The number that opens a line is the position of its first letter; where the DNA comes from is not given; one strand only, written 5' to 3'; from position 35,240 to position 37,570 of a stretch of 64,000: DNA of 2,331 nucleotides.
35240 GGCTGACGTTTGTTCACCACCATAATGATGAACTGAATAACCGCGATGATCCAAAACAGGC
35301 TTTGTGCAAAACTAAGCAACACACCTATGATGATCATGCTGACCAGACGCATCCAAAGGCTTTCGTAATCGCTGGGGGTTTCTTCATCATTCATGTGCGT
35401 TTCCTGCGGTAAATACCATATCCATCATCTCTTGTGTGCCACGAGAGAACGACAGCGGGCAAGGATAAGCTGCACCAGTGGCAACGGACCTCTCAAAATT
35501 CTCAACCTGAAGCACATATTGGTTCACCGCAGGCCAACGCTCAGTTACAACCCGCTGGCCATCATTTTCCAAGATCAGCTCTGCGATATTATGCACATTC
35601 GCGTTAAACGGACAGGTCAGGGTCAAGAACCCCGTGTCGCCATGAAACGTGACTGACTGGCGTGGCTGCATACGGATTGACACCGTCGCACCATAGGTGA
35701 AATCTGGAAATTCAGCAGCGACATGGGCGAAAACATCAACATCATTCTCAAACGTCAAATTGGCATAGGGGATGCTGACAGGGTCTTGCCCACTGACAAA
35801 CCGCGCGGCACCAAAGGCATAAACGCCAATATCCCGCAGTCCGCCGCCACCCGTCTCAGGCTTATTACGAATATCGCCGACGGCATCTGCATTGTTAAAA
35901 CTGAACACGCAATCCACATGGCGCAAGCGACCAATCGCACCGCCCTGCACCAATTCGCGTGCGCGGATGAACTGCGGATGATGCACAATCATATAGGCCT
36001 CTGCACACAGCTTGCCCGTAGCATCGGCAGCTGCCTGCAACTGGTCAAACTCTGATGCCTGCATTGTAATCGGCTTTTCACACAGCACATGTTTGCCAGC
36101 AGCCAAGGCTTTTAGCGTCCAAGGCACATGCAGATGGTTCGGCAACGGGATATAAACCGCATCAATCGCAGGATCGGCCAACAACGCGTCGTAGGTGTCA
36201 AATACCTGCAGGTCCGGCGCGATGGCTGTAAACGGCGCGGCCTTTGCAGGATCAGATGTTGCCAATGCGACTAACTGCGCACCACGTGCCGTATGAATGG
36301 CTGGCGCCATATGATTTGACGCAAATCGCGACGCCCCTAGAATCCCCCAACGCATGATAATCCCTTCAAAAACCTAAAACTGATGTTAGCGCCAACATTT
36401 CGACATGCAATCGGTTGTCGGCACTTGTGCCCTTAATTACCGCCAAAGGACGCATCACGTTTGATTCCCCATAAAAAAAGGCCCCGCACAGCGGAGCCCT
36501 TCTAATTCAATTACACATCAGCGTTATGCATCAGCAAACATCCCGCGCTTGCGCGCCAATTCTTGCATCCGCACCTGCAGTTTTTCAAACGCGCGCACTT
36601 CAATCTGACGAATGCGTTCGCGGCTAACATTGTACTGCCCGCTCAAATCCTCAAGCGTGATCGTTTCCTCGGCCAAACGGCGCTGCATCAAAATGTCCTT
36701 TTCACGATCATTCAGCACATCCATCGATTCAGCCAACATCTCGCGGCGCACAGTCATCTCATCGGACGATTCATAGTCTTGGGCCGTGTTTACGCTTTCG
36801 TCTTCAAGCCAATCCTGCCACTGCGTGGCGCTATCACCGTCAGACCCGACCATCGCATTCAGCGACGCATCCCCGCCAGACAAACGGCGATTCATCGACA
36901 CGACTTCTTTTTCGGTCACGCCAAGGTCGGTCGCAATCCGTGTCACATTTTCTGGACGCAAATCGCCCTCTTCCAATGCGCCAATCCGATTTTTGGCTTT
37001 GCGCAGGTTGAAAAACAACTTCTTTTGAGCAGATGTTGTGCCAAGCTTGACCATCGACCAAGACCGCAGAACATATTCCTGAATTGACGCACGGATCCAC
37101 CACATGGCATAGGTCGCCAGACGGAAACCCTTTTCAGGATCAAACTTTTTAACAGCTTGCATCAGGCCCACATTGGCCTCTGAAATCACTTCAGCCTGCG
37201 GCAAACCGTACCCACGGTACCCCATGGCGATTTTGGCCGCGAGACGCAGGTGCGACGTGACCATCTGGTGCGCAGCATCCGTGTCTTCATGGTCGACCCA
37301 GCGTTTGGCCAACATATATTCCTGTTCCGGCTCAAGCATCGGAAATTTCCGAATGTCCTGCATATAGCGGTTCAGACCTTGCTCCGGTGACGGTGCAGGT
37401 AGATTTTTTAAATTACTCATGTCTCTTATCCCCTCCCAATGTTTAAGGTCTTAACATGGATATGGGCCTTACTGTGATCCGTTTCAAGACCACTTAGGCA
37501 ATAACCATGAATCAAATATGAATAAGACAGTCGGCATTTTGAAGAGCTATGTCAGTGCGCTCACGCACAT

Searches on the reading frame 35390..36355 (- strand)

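Call 57: search_protein_families(library=ncbifam, proteins=[window:35390-36355:-], max_evalue=0.00001)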
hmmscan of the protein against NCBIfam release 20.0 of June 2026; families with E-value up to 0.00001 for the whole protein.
window:35390-36355:- (322 aa): 8 families
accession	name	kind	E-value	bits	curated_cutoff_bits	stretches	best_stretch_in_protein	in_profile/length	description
NF041392.1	XylDh_Gfo6_Halo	equivalog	6.6e-28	97.5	350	1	2-296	18-320/350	D-xylose 1-dehydrogenase Gfo6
TIGR04380.1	myo_inos_iolG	equivalog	3.4e-25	88.6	355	1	2-198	3-194/330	inositol 2-dehydrogenase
NF008607.0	PRK11579.1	subfamily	3.7e-21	75.5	330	1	2-188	6-189/346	oxidoreductase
NF052479.1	LevoglcsnDh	equivalog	9.3e-16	57.5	650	1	53-190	63-204/386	levoglucosan dehydrogenase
NF040723.1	UDP-GlcNAcDh_Arch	equivalog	1.6e-13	50.9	450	1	1-189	1-178/302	UDP-N-acetylglucosamine 3-dehydrogenase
NF052679.1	InsChiInosDhIolG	equivalog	1.2e-10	41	540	1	2-152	4-156/343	bifunctional inositol 2-dehydrogenase/D-chiro-inositol 1-dehydrogenase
NF058561.1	BT_2158_fam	equivalog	5.1e-08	31.9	750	1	26-150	57-183/487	glycoside 3-dehydrogenase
NF007574.0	PRK10206.1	equivalog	2.4e-06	26.9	352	1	51-155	53-157/345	oxidoreductase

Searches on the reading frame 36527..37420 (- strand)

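Call 57: search_protein_families(library=ncbifam, proteins=[window:36527-37420:-], max_evalue=0.00001)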
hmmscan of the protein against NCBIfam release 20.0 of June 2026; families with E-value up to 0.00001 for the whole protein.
window:36527-37420:- (298 aa): 41 families (the best 25 are shown)
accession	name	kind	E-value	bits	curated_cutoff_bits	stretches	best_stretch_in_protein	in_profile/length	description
NF005143.0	PRK06596.1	subfamily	6.1e-123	409.8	241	1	3-287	3-283/285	RNA polymerase factor sigma-32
TIGR02392.1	rpoH_proteo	equivalog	1.1e-108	363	323.1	1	15-286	2-269/270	RNA polymerase sigma factor RpoH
NF005693.0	PRK07500.1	equivalog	4.4e-86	288.6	315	1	22-289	14-281/289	RNA polymerase factor sigma-32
TIGR02394.1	rpoS_proteo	equivalog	2.1e-45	155.4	378.7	1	16-287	15-276/285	RNA polymerase sigma factor RpoS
NF004207.0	PRK05657.1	equivalog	4.1e-44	151.3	394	1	17-287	59-319/329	RNA polymerase sigma factor RpoS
NF006666.0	PRK09210.1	equivalog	5.9e-39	134.4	572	1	17-282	102-357/370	RNA polymerase sigma factor RpoD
NF041931.2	MzaA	equivalog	7.1e-39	134.2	800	1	47-284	474-704/726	MZA anti-phage system associated sigma-70 family RNA polymerase sigma factor MzaA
TIGR02393.1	RpoD_Cterm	equivalog_domain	2e-38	132.3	354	1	49-285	1-228/238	RNA polymerase sigma factor RpoD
TIGR02997.1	Sig70-cyanoRpoD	subfamily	6.6e-38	130.7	384.5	1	47-281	73-297/298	RNA polymerase sigma factor, RpoD/SigA family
NF004562.0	PRK05901.1-4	equivalog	7.2e-34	117.2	779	1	36-283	305-542/571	RNA polymerase sigma factor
NF004208.0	PRK05658.1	equivalog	1.8e-31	109.9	555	2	45-113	389-457/631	RNA polymerase sigma factor RpoD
NF004565.0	PRK05901.2-3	equivalog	9.8e-31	107.1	484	1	19-286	221-490/501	RNA polymerase sigma factor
NF005785.0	PRK07598.1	equivalog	3.5e-30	105.2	554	1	45-282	172-399/415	RNA polymerase sigma factor SigC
TIGR02937.1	sigma70-ECF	superfamily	2.8e-28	98.6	42.9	1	48-285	1-165/165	sigma-70 family RNA polymerase sigma factor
NF005643.0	PRK07406.1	equivalog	2.9e-28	99.1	500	1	47-282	159-384/397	RNA polymerase sigma factor RpoD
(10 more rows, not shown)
